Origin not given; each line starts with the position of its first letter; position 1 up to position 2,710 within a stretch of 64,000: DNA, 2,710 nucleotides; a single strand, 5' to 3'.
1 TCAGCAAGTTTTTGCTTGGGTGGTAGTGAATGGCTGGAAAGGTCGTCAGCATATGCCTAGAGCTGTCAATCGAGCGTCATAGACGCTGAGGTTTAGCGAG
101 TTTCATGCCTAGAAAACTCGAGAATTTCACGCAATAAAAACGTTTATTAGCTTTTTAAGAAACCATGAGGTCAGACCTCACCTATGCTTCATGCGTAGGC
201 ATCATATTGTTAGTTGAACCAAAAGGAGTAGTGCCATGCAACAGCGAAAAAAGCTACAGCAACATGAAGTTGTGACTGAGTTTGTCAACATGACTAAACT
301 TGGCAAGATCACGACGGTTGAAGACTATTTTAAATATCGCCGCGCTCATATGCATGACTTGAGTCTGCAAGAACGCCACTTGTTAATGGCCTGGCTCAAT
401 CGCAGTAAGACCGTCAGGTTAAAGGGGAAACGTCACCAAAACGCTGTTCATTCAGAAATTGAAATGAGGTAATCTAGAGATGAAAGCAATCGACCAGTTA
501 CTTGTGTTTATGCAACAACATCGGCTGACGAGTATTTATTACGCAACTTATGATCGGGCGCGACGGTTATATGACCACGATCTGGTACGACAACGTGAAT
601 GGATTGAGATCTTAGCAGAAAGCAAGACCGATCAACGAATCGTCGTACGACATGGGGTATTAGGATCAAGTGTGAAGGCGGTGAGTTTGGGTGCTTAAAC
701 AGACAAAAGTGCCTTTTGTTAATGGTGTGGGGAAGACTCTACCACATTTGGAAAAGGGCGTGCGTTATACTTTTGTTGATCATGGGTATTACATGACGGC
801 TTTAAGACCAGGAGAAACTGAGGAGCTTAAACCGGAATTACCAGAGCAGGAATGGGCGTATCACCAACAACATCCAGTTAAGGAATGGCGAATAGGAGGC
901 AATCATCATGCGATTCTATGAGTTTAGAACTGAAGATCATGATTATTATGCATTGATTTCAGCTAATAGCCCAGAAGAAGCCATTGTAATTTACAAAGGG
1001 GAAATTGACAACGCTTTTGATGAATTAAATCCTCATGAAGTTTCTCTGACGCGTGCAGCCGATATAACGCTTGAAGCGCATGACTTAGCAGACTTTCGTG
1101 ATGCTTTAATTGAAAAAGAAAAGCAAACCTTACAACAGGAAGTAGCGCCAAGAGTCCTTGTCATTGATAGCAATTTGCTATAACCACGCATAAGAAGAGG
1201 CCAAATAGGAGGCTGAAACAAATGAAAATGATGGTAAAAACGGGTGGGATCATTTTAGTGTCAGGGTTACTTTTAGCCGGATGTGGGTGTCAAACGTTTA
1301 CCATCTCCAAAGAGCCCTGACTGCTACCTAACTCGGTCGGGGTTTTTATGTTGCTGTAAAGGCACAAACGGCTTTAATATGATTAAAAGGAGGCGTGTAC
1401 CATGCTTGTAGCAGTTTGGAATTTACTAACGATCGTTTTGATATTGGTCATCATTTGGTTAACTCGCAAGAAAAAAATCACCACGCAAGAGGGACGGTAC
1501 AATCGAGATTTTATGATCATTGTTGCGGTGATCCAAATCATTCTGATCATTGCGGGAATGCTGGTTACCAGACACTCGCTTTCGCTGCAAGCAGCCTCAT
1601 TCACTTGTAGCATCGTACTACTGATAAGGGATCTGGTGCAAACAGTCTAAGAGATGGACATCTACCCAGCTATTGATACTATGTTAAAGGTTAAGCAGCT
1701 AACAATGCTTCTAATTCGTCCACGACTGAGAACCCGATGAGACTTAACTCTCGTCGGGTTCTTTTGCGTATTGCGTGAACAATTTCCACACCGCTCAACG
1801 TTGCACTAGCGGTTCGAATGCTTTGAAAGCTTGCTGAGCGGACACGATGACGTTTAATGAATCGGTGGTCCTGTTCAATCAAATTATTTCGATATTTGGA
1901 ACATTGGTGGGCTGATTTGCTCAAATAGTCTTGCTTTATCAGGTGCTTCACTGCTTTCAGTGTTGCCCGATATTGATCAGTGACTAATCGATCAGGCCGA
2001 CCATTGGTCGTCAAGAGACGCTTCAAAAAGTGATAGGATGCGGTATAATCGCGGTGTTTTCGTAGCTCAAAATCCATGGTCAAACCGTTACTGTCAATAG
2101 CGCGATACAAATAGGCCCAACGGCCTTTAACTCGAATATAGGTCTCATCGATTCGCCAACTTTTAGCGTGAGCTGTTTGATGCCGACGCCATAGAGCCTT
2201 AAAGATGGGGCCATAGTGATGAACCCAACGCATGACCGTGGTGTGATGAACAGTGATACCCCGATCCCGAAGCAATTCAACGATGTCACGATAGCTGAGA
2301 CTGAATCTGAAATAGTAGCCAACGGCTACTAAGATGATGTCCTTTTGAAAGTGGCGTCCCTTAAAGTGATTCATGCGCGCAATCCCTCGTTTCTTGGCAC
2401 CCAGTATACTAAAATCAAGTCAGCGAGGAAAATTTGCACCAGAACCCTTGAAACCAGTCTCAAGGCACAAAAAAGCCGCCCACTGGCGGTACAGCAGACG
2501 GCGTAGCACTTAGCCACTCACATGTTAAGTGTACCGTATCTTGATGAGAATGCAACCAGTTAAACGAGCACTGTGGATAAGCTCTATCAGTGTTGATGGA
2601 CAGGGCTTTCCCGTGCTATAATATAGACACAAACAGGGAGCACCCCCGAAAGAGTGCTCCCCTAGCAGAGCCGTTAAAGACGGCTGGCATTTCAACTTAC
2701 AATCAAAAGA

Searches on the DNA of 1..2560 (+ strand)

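Call 70: search_dna_similar(query=window:1-2560:+, collection=plasmids, mode=near, max_rows=8)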
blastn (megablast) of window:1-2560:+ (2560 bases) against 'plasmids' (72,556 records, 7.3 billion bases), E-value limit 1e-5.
Records with a match: 181; places in all: 297; records where one place covers at least 80% of the query: 5.
Best place of each record, by identity: >=99% 29; 95-99% 90; 90-95% 17; 80-90% 41; 60-80% 4.
By first word of the organism name: Lacticaseibacillus 89; Lactiplantibacillus 35; Latilactobacillus 14; Pediococcus 10; Leuconostoc 9; Liquorilactobacillus 5; Levilactobacillus 4; Lactobacillus 3; Oenococcus 3; Loigolactobacillus 2; and 4 more.
By predicted mobility (MOB-suite, as given by PLSDB): mobilizable 121; non-mobilizable 32; conjugative 28.
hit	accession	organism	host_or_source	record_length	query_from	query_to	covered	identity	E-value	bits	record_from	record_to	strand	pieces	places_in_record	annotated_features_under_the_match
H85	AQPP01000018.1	Lacticaseibacillus paracasei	Actimel product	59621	1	2560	100%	100.0%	0e+0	4728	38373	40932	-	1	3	none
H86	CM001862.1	Lacticaseibacillus paracasei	Actimel product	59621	1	2560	100%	100.0%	0e+0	4728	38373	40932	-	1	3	none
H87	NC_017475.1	Lacticaseibacillus paracasei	traditional dairy products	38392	1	2446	96%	100.0%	0e+0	4518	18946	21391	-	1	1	IS6 family transposase | hypothetical protein (x5)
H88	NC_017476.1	Lacticaseibacillus paracasei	homemade koumiss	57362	1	2440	95%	100.0%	0e+0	4506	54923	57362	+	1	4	IS6 family transposase | hypothetical protein (x5)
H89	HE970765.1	Lacticaseibacillus paracasei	-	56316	1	2440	95%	100.0%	0e+0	4506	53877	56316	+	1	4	tnp_3: Transposase for insertion sequence-like element IS431mec | Putative uncharacterized protein (x5)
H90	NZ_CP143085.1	Lacticaseibacillus paracasei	-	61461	1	1628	64%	98.7%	0e+0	2891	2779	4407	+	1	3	hypothetical protein (x5)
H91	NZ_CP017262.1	Lacticaseibacillus paracasei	cell culture,cheese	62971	1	1628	64%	97.3%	0e+0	2763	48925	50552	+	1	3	hypothetical protein (x5)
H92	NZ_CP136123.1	Lacticaseibacillus paracasei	human,blood culture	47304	1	1628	64%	96.0%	0e+0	2641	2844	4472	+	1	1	hypothetical protein (x5)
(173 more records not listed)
